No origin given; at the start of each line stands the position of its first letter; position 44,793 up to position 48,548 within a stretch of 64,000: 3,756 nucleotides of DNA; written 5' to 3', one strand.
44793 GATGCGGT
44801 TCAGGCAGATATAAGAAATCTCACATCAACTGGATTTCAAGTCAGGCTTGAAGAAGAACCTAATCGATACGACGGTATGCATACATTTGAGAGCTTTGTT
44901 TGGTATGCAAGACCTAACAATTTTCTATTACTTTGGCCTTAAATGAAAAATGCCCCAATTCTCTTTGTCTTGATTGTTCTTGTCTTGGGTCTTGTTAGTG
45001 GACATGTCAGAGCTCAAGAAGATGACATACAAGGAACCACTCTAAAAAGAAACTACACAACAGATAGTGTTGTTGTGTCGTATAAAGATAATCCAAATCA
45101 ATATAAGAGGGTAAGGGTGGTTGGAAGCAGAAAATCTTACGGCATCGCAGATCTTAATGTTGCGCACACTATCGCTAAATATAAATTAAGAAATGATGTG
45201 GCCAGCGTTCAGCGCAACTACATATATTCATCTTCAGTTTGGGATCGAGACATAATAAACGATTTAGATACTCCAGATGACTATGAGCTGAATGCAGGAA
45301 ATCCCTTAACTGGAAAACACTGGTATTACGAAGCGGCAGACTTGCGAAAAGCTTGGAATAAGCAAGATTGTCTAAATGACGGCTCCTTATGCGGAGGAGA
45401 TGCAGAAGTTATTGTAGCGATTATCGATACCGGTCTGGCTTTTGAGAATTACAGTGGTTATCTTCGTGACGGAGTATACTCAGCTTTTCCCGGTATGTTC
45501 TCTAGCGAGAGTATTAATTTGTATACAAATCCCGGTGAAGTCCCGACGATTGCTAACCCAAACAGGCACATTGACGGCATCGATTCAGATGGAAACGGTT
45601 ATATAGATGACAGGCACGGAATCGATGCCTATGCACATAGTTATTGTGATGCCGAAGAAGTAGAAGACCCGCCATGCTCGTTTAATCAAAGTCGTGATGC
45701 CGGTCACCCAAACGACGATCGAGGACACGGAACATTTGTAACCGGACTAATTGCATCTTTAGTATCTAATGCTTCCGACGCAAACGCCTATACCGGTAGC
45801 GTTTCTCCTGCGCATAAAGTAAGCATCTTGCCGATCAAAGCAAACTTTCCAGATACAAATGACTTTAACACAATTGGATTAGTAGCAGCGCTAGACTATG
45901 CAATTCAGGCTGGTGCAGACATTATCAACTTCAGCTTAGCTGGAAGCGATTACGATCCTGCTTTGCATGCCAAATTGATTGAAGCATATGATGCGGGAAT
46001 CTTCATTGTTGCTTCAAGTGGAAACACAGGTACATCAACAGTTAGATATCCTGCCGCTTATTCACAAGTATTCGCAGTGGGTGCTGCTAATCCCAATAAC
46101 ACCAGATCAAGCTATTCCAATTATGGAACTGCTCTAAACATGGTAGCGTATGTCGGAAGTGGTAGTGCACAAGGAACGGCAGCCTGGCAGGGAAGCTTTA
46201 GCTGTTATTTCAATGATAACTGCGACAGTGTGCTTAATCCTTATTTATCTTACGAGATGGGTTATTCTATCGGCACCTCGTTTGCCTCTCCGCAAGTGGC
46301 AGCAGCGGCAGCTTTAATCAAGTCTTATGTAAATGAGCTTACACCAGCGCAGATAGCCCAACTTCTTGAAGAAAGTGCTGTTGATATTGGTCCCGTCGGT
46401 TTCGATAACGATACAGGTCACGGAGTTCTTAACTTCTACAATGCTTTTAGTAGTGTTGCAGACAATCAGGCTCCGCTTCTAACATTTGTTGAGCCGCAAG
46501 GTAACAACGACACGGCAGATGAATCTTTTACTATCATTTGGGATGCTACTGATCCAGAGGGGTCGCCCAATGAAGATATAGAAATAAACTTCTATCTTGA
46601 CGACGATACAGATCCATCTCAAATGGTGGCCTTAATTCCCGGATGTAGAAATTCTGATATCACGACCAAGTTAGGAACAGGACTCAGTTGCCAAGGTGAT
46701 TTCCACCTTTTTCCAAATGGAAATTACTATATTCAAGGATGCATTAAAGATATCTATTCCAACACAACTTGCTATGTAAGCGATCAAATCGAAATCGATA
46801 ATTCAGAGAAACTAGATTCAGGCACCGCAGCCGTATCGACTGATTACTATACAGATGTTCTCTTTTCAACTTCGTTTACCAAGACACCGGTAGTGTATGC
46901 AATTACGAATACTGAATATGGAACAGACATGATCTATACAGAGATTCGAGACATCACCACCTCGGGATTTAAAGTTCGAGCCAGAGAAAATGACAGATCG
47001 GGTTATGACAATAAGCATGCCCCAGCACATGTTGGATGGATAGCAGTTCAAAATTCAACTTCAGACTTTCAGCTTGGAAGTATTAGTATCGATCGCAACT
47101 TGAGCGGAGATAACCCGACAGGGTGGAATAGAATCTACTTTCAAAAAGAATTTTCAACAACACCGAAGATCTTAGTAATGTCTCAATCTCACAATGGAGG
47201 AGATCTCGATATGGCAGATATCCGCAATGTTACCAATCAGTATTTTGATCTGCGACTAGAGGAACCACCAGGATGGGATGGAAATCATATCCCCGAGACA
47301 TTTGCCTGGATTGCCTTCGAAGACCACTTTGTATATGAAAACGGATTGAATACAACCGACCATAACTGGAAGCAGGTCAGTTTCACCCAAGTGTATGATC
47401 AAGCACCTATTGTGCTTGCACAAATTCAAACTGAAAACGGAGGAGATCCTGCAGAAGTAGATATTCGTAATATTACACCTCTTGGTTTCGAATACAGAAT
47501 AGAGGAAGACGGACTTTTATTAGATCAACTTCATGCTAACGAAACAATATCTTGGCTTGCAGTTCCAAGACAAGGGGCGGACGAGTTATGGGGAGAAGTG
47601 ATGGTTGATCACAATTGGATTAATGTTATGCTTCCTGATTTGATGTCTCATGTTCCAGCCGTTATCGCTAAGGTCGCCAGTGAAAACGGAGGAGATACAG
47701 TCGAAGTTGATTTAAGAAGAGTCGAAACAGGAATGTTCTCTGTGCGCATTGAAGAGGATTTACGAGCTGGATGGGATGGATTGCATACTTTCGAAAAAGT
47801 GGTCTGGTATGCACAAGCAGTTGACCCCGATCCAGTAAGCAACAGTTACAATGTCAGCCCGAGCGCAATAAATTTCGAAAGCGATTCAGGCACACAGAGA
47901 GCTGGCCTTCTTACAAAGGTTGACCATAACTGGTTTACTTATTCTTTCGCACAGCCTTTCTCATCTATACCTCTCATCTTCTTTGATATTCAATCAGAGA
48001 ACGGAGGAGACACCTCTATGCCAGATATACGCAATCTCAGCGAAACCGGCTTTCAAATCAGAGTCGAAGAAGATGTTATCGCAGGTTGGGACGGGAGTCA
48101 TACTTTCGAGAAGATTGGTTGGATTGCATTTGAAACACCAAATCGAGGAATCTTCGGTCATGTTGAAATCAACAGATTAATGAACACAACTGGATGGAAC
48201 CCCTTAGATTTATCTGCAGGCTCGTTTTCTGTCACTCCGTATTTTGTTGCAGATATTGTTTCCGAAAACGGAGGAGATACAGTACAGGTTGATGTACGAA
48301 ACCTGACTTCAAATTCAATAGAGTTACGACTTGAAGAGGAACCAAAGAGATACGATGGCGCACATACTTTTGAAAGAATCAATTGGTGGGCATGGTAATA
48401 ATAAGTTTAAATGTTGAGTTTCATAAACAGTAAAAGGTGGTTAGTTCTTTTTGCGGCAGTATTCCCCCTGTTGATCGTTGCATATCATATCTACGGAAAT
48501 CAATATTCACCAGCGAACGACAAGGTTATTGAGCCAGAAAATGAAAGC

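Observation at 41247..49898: Two tandem S8 protease / H-type-lectin genes followed by a PGRP amidase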

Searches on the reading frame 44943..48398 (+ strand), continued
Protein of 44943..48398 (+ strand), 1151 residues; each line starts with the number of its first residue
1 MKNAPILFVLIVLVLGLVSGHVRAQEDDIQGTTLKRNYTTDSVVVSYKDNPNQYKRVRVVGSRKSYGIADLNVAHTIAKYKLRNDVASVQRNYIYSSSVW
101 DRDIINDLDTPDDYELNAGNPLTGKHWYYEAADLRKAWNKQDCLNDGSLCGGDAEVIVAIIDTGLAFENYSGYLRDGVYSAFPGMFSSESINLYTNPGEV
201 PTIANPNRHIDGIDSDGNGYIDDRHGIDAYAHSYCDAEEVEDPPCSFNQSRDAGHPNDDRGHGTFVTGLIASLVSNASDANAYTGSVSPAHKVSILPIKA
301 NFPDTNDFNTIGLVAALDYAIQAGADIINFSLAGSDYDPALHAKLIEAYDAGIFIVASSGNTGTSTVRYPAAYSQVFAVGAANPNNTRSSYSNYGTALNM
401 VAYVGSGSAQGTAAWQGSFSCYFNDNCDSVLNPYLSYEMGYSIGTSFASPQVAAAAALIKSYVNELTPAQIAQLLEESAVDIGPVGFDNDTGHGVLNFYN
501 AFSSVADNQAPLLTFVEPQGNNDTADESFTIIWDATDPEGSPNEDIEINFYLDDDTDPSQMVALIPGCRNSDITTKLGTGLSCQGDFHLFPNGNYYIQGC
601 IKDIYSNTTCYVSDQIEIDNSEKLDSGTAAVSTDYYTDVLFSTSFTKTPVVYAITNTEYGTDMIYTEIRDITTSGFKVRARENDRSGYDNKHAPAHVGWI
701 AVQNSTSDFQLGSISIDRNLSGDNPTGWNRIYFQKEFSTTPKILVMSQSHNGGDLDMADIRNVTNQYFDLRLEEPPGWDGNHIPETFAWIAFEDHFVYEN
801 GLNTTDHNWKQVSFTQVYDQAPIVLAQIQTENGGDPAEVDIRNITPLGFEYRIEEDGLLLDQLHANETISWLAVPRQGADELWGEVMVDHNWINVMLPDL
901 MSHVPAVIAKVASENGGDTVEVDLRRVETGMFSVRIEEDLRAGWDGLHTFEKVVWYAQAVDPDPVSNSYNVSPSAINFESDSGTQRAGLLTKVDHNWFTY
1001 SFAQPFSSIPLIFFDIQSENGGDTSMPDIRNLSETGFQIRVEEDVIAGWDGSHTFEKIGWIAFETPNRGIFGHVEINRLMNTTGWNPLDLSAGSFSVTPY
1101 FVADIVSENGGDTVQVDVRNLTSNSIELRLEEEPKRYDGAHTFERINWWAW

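Call 62: find_encoding_contigs(protein=P0013, flank=8000, max_places=1)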
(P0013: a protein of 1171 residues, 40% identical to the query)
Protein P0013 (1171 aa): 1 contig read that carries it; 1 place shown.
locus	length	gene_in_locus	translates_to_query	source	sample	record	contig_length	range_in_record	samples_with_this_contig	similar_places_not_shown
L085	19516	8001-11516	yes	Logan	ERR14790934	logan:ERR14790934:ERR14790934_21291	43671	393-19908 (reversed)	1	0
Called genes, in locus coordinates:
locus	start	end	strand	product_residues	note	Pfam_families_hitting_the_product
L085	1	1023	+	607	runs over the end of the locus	PF00549:Ligase_CoA, PF00285:Citrate_synt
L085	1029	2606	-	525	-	-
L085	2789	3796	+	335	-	PF00106:adh_short, PF01073:3Beta_HSD, PF01370:Epimerase, PF02719:Polysacc_synt_2, PF04321:RmlD_sub_bind, PF07993:NAD_binding_4, PF08659:KR, PF16363:GDP_Man_Dehyd, +3 more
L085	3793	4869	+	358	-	PF00534:Glycos_transf_1, PF13692:Glyco_trans_1_4, PF13524:Glyco_trans_1_2 (weak)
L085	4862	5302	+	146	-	PF04138:GtrA_DPMS_TM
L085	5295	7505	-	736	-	PF13439:Glyco_transf_4 (faint), PF20706:GT4-conflict, PF00534:Glycos_transf_1, PF13692:Glyco_trans_1_4, PF00534:Glycos_transf_1, PF13692:Glyco_trans_1_4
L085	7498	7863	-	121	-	-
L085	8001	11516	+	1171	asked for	PF00082:Peptidase_S8, PF09458:H_lectin (faint)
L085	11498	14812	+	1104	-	PF00082:Peptidase_S8, PF09458:H_lectin (weak)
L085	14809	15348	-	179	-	PF01583:APS_kinase, PF08433:KTI12 (weak)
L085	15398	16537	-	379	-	PF14306:PUA_2, PF01747:ATP-sulfurylase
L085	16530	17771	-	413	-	PF00005:ABC_tran, PF14524:Wzt_C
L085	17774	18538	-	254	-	PF01061:ABC2_membrane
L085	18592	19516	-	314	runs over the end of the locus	PF00551:Formyl_trans_N, PF02911:Formyl_trans_C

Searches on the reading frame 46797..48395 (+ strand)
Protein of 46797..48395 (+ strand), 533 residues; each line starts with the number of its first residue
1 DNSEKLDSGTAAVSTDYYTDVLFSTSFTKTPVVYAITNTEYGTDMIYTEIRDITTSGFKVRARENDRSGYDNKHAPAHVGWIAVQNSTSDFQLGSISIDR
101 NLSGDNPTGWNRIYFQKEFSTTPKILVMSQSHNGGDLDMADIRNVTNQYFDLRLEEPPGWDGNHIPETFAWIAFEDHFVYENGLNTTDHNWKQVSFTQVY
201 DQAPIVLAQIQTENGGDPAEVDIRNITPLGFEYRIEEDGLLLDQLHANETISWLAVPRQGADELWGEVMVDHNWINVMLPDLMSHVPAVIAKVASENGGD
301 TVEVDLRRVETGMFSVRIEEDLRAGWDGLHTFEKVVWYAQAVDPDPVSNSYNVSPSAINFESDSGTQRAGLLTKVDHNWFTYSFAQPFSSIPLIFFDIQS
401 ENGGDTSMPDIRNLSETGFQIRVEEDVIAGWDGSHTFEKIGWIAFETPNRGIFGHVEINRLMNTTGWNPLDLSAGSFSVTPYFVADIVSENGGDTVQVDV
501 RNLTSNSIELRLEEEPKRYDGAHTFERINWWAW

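Call 35: predict_structure(alignment_id=A2)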
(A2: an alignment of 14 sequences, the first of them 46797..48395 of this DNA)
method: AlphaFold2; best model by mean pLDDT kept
length: 533 residues; sequences in the alignment: 14
mean_pLDDT: 85.8   pTM: 0.83
mean pLDDT of the five models: 85.8, 84.5, 83.9, 82.6, 82.4
residues with pLDDT >= 90: 297; 70-90: 185; 50-70: 31; < 50: 20
segments of 3 or more residues with pLDDT < 50: 346-365
pLDDT, mean of each block of 10 residues (from residue 1): 85 87 93 88 80 94 91 88 90 89 68 93 95 86 96 92 88 85 94 93 93 90 92 93 93 92 93 90 91 82 89 90 76 93 55 31 60 89 89 93 81 91 78 82 90 88 75 88 90 80 91 75 84 93
secondary structure, 60 per line:
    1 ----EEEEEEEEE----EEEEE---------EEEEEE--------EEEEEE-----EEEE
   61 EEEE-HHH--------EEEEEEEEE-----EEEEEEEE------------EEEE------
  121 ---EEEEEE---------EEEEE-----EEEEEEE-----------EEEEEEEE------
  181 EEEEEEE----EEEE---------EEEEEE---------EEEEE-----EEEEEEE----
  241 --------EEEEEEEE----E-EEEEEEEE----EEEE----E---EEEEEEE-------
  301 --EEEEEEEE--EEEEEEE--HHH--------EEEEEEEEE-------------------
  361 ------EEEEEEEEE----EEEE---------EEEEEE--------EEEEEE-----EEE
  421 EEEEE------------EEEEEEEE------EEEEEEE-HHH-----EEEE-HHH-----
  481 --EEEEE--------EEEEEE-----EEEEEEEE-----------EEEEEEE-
elements in order: E5-13 E18-22 E32-37 E46-51 E57-64 E77-85 E91-98 E111-114 E124-129 E139-143 E149-155 E167-174 E181-187 E192-195 E205-210 E220-224 E230-236 E249-256 E263-270 E275-278 E287-293 E303-310 E313-319 E333-341 E367-375 E380-383 E393-398 E407-412 E418-425 E438-445 E452-458 E468-471 E483-487 E496-501 E507-514 E526-532

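Call 38: fold_search(model_id=the predicted structure, library=pdb)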
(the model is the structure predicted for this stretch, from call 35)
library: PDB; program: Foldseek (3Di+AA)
matches with E <= 10: 404; with E <= 0.001: 0
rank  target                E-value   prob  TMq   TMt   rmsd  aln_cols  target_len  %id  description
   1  2vme_A                9.3e-02  0.85  0.13  0.25  23.4       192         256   18  Structure of the wild-type discoidin II from Dictyostelium discoideum (released 2008-07-01)
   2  2bjr_B                1.1e-01  0.14  0.15  0.19  18.4       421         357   11  Crystal structure of the nematode sperm cell motility protein MFP2B (released 2005-03-16)
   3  6cl6_A                1.2e-01  0.15  0.12  0.17  61.8       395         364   12  Structure of P. aeruginosa R2 pyocin fiber PA0620 comprising C-terminal residues 323-691 (released 2018-06-27)
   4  2vme_C                1.6e-01  0.66  0.13  0.26  22.5       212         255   18  Structure of the wild-type discoidin II from Dictyostelium discoideum (released 2008-07-01)
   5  8qrh_A                1.7e-01  0.04  0.09  0.09  32.9       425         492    9  Inactivated tick-borne encephalitis virus (TBEV) vaccine strain Sofjin-Chumakov (released 2024-06-05)
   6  6ct8                  1.9e-01  1.00  0.13  0.27   3.8        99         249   17  Selenomethionine structure of N-truncated R2-type pyocin tail fiber at 2.6 angstrom resolution (released 2019-02-20)
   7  3wmp_A                2.0e-01  0.99  0.13  0.60   3.9        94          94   17  Crystal structure of SLL-2 (released 2015-01-14)
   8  1svb                  2.0e-01  0.04  0.08  0.11  35.8       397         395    9  ENVELOPE GLYCOPROTEIN FROM TICK-BORNE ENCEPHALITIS VIRUS (released 1996-06-10)
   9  2vm9                  2.2e-01  0.72  0.13  0.26  22.0       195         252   18  Native structure of the recombinant discoidin II of Dictyostelium discoideum at 1.75 angstrom (released 2008-07-01)
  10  2ccv                  2.5e-01  0.99  0.12  0.58   5.7       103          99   14  Structure of Helix Pomatia agglutinin with zinc and N-acetyl-alpha-D- galactoseamine (GalNAc) (released 2006-05-15)
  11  5oca_B                2.5e-01  0.21  0.15  0.16  15.1       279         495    8  PCSK9:Fab Complex with Dextran Sulfate (released 2017-09-20)
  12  7qre_A                2.7e-01  0.03  0.08  0.10  31.8       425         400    9  Structure of the hetero-tetramer complex between precursor membrane protein fragment (pr) and envelope protein (E) fro (released 2022-05-25)
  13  2cgy_A                2.8e-01  0.98  0.13  0.57   5.6       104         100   14  STRUCTURE OF HELIX POMATIA AGGLUTININ WITH FORSMANN ANTIGEN (released 2007-03-13)
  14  4v7q_BX               2.8e-01  0.02  0.07  0.06  32.9       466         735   11  Atomic model of an infectious rotavirus particle (released 2014-07-09)
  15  4q56_A                3.3e-01  0.99  0.13  0.59   5.5       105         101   17  Structure of Helix aspersa agglutinin with natural glycosylation and N-acetyl-alpha-D-galactosamine (GalNAc) (released 2015-10-14)
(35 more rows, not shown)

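Call 90: search_dna_similar(query=window:46797-48395:+, collection=phages, mode=protein, max_evalue=0.001, max_rows=15)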
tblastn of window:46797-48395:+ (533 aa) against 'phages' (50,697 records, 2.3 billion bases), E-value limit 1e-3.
No match.
